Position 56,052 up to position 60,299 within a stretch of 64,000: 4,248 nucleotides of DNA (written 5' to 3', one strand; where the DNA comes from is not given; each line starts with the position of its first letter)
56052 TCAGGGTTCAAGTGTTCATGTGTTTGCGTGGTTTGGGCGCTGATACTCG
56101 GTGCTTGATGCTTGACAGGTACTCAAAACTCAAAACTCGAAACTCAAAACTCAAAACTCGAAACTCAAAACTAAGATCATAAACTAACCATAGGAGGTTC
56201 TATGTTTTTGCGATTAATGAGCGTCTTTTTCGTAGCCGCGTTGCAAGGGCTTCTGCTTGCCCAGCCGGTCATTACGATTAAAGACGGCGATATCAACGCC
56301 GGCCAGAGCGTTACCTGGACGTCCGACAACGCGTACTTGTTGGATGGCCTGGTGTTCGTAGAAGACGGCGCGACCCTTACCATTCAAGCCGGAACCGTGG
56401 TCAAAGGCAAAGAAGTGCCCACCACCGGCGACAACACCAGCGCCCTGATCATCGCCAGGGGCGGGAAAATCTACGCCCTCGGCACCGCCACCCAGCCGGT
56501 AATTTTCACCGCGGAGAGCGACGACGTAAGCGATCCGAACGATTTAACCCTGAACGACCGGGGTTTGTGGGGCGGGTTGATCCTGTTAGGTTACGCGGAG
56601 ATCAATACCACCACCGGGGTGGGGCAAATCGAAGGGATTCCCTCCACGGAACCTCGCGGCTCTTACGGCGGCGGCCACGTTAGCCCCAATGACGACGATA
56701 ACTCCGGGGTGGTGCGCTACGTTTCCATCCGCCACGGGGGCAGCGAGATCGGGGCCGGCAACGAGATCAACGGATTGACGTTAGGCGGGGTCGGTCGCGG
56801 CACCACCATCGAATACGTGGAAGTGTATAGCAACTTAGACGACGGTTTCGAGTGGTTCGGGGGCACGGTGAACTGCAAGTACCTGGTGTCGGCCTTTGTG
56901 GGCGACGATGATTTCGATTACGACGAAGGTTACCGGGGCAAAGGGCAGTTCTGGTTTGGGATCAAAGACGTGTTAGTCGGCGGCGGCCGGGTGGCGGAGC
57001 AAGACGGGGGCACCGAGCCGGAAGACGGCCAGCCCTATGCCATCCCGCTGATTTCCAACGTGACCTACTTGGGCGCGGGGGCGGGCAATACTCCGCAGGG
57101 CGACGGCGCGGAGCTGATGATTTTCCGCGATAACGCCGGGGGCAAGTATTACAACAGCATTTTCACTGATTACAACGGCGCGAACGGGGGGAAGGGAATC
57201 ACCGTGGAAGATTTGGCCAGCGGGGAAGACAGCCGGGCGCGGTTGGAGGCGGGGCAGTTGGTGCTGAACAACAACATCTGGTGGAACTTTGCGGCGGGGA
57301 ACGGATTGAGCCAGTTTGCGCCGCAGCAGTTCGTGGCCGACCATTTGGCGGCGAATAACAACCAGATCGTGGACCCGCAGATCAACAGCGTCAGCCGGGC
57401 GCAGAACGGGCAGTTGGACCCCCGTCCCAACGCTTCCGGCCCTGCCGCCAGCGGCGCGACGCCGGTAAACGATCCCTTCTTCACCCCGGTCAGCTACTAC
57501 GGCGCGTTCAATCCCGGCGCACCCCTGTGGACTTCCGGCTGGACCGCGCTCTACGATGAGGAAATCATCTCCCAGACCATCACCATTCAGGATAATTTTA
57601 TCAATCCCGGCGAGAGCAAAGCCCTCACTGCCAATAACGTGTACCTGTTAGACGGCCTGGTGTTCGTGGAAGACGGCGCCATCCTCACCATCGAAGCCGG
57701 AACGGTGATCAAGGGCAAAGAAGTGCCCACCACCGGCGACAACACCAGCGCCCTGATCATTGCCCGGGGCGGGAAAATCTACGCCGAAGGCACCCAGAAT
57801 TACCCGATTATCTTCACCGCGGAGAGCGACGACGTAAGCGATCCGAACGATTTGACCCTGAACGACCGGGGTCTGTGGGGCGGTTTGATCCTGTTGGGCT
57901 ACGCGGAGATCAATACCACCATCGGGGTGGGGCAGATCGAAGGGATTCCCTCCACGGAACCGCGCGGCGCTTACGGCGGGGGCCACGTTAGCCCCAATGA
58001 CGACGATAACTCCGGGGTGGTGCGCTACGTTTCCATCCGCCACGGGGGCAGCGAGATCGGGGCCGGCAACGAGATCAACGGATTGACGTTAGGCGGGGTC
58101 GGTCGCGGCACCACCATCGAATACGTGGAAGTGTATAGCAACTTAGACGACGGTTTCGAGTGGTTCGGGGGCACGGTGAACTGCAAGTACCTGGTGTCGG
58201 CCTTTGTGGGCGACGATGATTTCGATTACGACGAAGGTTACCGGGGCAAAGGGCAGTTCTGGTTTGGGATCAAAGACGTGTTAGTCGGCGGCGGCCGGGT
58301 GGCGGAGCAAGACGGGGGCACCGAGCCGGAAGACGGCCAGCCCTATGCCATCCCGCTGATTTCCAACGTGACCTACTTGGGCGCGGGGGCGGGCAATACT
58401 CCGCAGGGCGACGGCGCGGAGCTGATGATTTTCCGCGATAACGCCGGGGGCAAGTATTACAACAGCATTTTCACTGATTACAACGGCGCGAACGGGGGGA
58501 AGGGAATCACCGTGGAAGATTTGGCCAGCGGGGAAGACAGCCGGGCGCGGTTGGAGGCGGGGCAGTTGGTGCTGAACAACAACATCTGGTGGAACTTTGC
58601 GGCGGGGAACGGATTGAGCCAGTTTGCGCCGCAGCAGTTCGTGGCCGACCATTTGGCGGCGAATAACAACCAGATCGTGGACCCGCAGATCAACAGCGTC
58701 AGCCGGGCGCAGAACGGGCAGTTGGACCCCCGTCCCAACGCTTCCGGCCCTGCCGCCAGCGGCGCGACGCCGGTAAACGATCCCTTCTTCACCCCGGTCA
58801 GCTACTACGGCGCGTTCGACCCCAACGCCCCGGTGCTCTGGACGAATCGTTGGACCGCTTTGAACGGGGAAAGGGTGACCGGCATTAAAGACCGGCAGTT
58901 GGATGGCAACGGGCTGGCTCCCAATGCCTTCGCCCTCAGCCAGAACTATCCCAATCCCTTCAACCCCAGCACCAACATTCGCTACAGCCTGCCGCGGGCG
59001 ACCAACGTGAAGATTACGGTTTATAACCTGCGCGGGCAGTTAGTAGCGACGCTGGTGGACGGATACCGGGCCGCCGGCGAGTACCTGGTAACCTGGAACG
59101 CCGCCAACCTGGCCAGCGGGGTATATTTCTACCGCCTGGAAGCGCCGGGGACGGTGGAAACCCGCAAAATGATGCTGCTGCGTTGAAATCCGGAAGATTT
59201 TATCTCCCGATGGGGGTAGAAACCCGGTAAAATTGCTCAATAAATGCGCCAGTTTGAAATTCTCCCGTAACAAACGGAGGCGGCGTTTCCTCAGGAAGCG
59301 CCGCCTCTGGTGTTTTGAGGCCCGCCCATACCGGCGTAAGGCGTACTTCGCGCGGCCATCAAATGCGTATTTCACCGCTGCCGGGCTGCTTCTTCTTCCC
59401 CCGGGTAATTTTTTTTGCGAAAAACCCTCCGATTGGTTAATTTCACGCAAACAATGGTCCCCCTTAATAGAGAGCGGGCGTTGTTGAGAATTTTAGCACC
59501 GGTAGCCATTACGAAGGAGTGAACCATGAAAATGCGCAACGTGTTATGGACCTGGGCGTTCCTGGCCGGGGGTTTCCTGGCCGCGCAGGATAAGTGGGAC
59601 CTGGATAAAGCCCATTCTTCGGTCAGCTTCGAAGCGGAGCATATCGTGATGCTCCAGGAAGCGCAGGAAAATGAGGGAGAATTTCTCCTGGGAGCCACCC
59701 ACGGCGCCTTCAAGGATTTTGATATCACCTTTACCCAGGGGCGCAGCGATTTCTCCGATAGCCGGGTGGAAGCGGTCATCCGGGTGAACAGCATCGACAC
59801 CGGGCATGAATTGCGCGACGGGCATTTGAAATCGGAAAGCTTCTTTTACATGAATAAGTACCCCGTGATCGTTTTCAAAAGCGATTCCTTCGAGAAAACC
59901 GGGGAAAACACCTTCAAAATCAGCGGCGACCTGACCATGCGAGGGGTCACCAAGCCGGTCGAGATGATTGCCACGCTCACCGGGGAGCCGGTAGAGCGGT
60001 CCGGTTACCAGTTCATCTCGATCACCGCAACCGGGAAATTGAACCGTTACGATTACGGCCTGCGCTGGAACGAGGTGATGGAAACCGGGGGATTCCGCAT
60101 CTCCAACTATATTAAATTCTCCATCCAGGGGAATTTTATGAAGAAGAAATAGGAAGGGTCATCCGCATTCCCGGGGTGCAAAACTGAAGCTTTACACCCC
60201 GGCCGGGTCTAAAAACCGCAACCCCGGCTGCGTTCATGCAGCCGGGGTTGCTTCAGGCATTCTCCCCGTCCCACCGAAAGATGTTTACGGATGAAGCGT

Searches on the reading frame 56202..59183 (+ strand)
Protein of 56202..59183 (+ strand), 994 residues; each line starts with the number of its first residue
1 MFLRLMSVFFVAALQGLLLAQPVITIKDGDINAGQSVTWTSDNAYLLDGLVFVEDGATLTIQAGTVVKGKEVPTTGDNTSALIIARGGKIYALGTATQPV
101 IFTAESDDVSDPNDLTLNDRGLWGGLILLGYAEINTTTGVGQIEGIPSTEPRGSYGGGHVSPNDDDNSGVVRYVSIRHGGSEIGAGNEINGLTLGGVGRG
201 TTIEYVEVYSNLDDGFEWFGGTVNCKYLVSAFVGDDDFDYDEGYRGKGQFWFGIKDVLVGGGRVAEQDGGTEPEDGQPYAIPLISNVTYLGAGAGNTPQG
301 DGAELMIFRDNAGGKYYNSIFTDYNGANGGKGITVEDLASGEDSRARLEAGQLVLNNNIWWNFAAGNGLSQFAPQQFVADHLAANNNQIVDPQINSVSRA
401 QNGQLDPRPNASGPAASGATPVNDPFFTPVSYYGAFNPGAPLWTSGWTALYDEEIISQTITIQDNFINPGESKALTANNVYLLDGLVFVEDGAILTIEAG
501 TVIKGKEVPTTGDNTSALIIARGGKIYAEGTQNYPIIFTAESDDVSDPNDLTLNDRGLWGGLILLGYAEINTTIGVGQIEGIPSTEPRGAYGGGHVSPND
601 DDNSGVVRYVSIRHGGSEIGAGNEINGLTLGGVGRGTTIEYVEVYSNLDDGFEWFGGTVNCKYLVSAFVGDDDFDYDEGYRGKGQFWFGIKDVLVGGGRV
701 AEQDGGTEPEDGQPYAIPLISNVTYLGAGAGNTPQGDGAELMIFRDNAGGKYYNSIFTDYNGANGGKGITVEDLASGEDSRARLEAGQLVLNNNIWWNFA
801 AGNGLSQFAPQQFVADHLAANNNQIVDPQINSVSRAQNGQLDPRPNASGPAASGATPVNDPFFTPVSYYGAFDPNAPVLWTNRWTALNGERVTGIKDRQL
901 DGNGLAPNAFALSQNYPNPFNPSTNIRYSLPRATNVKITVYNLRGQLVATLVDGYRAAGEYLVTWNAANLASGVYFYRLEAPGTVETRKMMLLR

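Call 58: search_protein_families(library=pfam, proteins=[window:56202-59183:+], max_evalue=0.0001)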
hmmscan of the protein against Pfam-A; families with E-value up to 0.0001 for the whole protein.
window:56202-59183:+ (994 aa): 2 families
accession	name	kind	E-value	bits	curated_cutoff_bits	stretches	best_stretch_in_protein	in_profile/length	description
PF18962.6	Por_Secre_tail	-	1.5e-09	38.5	27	1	916-990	2-73/75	Secretion system C-terminal sorting domain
PF13860.13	FlgD_ig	-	8.1e-05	23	27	0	929-980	17-74/79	FlgD Ig-like domain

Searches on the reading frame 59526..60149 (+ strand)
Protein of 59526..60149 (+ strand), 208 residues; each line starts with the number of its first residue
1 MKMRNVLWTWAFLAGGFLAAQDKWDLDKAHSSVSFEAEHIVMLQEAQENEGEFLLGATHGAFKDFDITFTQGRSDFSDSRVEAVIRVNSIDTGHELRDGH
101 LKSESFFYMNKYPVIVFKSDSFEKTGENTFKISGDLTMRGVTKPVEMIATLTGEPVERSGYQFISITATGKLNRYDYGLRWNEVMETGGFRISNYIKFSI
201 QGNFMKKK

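Call 90: search_protein_families(library=pfam, proteins=[window:59526-60149:+], max_evalue=0.0001)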
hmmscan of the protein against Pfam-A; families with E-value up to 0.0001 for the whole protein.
window:59526-60149:+ (208 aa): 1 family
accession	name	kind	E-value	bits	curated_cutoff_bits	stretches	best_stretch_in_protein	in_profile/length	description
PF04264.18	YceI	-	2e-36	126.1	23.7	1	24-202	1-148/150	YceI-like domain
